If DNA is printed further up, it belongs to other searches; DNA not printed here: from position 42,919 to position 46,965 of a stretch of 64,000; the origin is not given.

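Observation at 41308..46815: Cohesin-like anchor protein next to a 1248-aa dockerin-bearing surface protein, downstream of a TCS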

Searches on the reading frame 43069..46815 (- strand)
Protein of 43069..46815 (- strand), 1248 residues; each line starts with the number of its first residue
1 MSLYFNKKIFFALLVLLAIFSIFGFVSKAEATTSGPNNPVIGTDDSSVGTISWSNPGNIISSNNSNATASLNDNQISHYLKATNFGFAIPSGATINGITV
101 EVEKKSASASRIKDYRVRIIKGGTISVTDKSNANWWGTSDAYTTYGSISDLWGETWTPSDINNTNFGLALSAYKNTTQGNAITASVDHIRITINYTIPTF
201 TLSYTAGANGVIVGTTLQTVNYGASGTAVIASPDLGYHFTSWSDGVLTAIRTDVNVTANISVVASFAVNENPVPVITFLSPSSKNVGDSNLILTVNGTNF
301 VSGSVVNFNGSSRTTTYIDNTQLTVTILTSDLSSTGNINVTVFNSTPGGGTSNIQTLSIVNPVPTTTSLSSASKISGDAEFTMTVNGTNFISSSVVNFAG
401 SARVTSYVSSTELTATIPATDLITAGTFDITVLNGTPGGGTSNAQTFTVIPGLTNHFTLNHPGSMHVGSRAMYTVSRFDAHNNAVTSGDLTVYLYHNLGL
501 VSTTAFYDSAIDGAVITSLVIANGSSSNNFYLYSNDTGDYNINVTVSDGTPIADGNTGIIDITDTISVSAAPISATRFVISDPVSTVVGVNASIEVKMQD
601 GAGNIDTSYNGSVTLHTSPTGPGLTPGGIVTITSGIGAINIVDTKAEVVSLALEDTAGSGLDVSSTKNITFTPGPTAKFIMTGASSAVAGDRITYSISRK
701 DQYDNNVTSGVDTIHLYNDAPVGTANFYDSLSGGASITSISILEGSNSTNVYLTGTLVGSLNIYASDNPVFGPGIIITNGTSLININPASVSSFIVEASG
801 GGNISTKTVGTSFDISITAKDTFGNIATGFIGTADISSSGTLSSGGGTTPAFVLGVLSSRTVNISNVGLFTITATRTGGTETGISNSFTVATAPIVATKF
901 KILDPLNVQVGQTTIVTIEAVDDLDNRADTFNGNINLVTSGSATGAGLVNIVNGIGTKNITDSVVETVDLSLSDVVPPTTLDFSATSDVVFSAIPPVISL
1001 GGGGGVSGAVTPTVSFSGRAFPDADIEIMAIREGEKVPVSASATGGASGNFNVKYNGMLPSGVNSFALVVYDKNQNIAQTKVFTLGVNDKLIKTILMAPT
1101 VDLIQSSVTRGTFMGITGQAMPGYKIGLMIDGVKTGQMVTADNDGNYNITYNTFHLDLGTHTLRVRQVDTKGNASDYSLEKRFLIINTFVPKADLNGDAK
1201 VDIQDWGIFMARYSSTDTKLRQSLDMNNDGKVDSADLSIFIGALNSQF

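Call 3: search_protein_families(library=pfam, proteins=[window:43069-46815:-], max_evalue=1)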
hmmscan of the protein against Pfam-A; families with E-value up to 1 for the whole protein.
window:43069-46815:- (1248 aa): 6 families
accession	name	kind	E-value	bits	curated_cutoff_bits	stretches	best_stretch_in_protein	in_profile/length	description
PF18998.6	Flg_new_2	-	8.7e-09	35.7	23.6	1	201-269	2-72/73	Divergent InlB B-repeat domain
PF00404.24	Dockerin_1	-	1.2e-06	29.1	22.9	1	1193-1245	2-57/57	Dockerin type I domain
PF19077.6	Big_13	-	0.00098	20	27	1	1115-1178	30-94/102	Bacterial Ig-like domain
PF00036.39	EF-hand_1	-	0.022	14.7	25.4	0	1224-1238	9-23/29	EF hand domain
PF20144.5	TIG_SUH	-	0.14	12.8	24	0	369-424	4-59/94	TIG domain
PF13202.12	EF-hand_5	-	0.23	11.5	25.9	1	1223-1238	7-22/25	EF hand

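Call 4: search_protein_families(library=ncbifam, proteins=[window:43069-46815:-], max_evalue=1)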
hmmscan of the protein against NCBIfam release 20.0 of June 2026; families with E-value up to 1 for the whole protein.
window:43069-46815:- (1248 aa): 3 families
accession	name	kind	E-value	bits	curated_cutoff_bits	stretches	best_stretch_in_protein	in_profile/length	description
NF058597.1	CoaZ_rpt_PGGG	domain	3.7e-56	187.2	30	2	362-449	1-88/88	choice-of-anchor Z repeating domain-containing protein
NF041540.1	dockerin_GC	domain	0.003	17.9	29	1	1193-1243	3-62/67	GC-type dockerin domain-anchored protein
NF046016.1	LMxysn_1693_fam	subfamily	0.025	14.6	70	1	7-118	3-116/150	LMxysn_1693 family intestinal colonization protein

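Call 6: search_solved_structures(query=window:43069-46815:-, max_evalue=1, show_alignments=2)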
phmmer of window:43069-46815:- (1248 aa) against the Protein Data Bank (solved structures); distinct sequences matched with E-value up to 1: 5.
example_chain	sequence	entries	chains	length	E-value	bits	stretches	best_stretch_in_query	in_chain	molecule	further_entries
5lxv_B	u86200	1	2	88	0.025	15.5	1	1193-1239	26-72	Carbohydrate-binding protein WP_009985128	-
2jnk_A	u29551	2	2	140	0.035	15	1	1190-1239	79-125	Hyalurononglucosaminidase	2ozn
2yik_A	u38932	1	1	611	0.27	12.1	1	1189-1240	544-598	ENDOGLUCANASE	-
4zcu_A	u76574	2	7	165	0.34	11.8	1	1192-1237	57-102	Calcium-binding mitochondrial carrier protein SCaMC-1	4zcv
4n5x_A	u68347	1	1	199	0.52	11.1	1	1192-1237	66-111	Calcium-binding mitochondrial carrier protein SCaMC-1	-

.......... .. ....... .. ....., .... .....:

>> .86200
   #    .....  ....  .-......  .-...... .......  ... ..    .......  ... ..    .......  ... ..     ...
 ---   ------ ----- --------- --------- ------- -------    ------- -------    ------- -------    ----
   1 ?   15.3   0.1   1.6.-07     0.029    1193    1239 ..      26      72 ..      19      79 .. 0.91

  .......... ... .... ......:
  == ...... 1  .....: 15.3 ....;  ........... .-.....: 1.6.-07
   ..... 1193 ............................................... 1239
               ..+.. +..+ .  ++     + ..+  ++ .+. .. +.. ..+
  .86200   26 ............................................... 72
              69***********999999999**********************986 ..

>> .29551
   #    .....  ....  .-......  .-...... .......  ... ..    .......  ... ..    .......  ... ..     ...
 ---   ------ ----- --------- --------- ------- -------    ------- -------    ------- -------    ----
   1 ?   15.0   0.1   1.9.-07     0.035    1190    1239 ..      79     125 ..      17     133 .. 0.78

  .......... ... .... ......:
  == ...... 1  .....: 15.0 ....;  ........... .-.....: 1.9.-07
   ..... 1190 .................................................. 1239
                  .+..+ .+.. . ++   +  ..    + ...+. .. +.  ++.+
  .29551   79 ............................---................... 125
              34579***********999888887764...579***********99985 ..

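Call 27: find_homologous_proteins(query=window:43069-46815:-, max_evalue=0.001)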
Query window:43069-46815:- (1248 aa): 1126 proteins with E <= 0.001 among 8000 candidates; the best 120 are listed.
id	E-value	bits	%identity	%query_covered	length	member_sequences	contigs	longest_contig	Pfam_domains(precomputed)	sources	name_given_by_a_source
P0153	0.0e+0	2640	100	100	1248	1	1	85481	PF00404.25,PF18998.7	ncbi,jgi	ncbi:MAG: dockerin type I domain-containing protein [Candidatus Paceibacterota bacterium]|jgi:hypoth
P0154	0.0e+0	1727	77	78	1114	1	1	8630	PF00404.25,PF18998.7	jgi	jgi:hypothetical protein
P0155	0.0e+0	1568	66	79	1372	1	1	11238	-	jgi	jgi:hypothetical protein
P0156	0.0e+0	1565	50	15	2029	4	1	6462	PF01833.31,PF16030.11,PF20144.6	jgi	jgi:hypothetical protein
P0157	0.0e+0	1364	54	16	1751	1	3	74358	PF23623.2,PF23560.2,PF04151.22,PF01833.31,PF05128.18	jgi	jgi:hypothetical protein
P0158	0.0e+0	1327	57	15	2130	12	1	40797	PF24328.3,PF01833.31,PF03160.21,PF13946.12,PF20144.6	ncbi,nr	ncbi:MAG TPA: IPT/TIG domain-containing protein [Pyrinomonadaceae bacterium]|nr:IPT/TIG domain-conta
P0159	0.0e+0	1224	40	66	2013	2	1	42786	PF01833.31,PF00404.25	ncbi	-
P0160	0.0e+0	1185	46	87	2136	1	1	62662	PF09479.17,PF18998.7,PF19077.7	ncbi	-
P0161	0.0e+0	1146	47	66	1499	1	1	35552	PF22359.3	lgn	-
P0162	0.0e+0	1139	38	66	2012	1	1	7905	PF00404.25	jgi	jgi:hypothetical protein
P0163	0.0e+0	1116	49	14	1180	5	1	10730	PF01833.31,PF20144.6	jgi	-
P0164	0.0e+0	1097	52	18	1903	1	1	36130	PF20144.6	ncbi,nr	ncbi:MAG: hypothetical protein OIN85_07600 [Candidatus Methanoperedens sp.]|nr:hypothetical protein 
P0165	0.0e+0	1083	60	15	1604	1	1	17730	PF01833.31,PF13860.13,PF13554.13,PF20144.6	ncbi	ncbi:MAG: IPT/TIG domain-containing protein [bacterium]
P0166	0.0e+0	1076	35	64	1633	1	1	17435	PF20144.6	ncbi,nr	ncbi:MAG TPA: GC-type dockerin domain-anchored protein [Candidatus Methylomirabilis sp.]|nr:GC-type 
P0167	0.0e+0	1070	46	66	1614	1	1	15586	PF00404.25,PF18998.7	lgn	-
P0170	0.0e+0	1062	51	64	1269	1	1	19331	PF00404.25,PF13202.13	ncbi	-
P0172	0.0e+0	1048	47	66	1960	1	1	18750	PF00404.25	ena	-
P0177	2.5e-294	998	55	15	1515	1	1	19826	PF01833.31,PF00404.25,PF20144.6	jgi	-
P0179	1.2e-293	995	39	65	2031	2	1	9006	PF00404.25,PF18657.7,PF18676.7,PF13202.13,PF20144.6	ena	-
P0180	1.4e-293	995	38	64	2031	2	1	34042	PF00404.25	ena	-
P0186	9.0e-283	959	46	64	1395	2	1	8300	PF00404.25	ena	-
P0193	5.0e-275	934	39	66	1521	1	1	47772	PF00404.25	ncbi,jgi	ncbi:MAG: dockerin type I domain-containing protein [Candidatus Staskawiczbacteria bacterium]|jgi:hy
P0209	1.9e-252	859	36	53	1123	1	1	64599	PF00404.25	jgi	-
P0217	4.7e-247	841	47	64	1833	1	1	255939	PF00404.25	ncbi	ncbi:MAG: dockerin type I domain-containing protein [Minisyncoccia bacterium]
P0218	8.8e-246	837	54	15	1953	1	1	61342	PF00404.25,PF18657.7,PF16640.12,PF20144.6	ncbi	ncbi:MAG: YDG domain-containing protein [Minisyncoccia bacterium]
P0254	1.1e-224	767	38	65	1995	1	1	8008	PF00404.25,PF18657.7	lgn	-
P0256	2.3e-224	766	56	14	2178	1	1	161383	PF00404.25,PF18657.7,PF16640.12,PF20144.6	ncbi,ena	-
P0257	2.9e-223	762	41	66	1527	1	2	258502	PF00404.25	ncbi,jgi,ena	ncbi:MAG: dockerin type I domain-containing protein [Candidatus Paceibacterota bacterium]|jgi:hypoth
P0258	4.7e-223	761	42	64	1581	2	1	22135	PF00404.25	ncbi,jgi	ncbi:MAG: dockerin type I domain-containing protein [Candidatus Paceibacterota bacterium]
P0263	1.9e-215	736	35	64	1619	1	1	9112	PF00404.25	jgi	jgi:hypothetical protein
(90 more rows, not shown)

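Call 30: find_encoding_contigs(protein=P0153, flank=10000, max_places=3)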
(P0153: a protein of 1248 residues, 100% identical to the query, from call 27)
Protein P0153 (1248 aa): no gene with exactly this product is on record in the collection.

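Call 36: find_encoding_contigs(protein=P0257, flank=8000, max_places=2)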
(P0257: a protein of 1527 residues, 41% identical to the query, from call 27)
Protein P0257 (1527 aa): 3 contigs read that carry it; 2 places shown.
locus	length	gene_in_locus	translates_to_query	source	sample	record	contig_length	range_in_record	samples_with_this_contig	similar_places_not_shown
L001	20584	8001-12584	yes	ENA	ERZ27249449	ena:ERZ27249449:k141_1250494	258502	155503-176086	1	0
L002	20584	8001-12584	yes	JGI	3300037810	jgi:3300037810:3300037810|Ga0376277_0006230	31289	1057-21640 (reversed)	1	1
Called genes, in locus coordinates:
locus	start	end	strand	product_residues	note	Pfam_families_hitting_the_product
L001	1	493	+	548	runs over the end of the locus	PF00496:SBP_bac_5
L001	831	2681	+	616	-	PF00753:Lactamase_B, PF23023:Anti-Pycsar_Apyc1 (faint), PF12706:Lactamase_B_2, PF22505:RNase_J_b_CASP, PF07521:RMMBL (weak), PF17770:RNase_J_C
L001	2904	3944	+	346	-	PF00579:tRNA-synt_1b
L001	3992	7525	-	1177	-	PF00133:tRNA-synt_1, PF00300:His_Phos_1, PF00133:tRNA-synt_1, PF01921:tRNA-synt_1f (weak), PF09334:tRNA-synt_1g (weak), PF08264:Anticodon_1, PF19302:DUF5915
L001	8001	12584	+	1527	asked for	PF00404:Dockerin_1 (weak)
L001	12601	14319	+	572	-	PF19077:Big_13 (faint), PF17936:Big_6 (weak)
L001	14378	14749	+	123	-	PF00072:Response_reg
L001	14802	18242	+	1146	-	PF03924:CHASE, PF00989:PAS, PF08448:PAS_4, PF13188:PAS_8, PF13426:PAS_9, PF08447:PAS_3, PF00989:PAS, PF08448:PAS_4, +6 more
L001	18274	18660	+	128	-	PF00072:Response_reg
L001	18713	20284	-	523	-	PF03485:Arg_tRNA_synt_N, PF00750:tRNA-synt_1d, PF09334:tRNA-synt_1g (faint), PF05746:DALR_1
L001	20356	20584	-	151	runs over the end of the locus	-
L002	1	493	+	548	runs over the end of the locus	PF00496:SBP_bac_5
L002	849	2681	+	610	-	PF00753:Lactamase_B, PF23023:Anti-Pycsar_Apyc1 (faint), PF12706:Lactamase_B_2, PF22505:RNase_J_b_CASP, PF07521:RMMBL (weak), PF17770:RNase_J_C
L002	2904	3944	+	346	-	PF00579:tRNA-synt_1b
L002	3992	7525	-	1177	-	PF00133:tRNA-synt_1, PF00300:His_Phos_1, PF00133:tRNA-synt_1, PF01921:tRNA-synt_1f (weak), PF09334:tRNA-synt_1g (weak), PF08264:Anticodon_1, PF19302:DUF5915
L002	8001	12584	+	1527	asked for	PF00404:Dockerin_1 (weak)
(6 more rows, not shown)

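Call 37: find_encoding_contigs(protein=P0193, flank=8000, max_places=2)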
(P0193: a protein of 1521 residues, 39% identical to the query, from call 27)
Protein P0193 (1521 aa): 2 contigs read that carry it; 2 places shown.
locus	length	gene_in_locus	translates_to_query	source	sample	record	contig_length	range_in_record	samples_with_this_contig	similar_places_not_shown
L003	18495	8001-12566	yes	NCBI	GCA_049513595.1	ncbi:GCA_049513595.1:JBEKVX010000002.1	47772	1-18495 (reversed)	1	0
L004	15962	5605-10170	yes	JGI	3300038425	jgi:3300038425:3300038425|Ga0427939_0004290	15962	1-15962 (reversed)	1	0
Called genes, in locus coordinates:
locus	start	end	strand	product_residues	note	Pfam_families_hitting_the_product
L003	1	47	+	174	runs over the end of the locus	PF01451:LMWPc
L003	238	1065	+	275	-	PF03437:BtpA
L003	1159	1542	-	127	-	PF00903:Glyoxalase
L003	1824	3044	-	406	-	PF01817:CM_2, PF01209:Ubie_methyltran (weak), PF13489:Methyltransf_23 (weak), PF08241:Methyltransf_11, PF08242:Methyltransf_12 (weak), PF13649:Methyltransf_25, PF13847:Methyltransf_31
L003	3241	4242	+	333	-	PF00579:tRNA-synt_1b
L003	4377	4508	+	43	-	PF18919:DUF5670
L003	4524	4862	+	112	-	-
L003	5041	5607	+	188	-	-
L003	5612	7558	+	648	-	PF13493:DUF4118, PF00989:PAS, PF08448:PAS_4, PF13426:PAS_9, PF00989:PAS, PF08448:PAS_4, PF13426:PAS_9, PF00512:HisKA, +4 more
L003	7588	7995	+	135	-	PF00072:Response_reg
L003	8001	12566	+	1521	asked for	PF00404:Dockerin_1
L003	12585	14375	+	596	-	PF00963:Cohesin, PF19077:Big_13 (faint)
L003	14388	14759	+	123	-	PF00072:Response_reg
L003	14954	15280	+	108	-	-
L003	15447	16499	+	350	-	-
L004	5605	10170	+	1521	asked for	PF00404:Dockerin_1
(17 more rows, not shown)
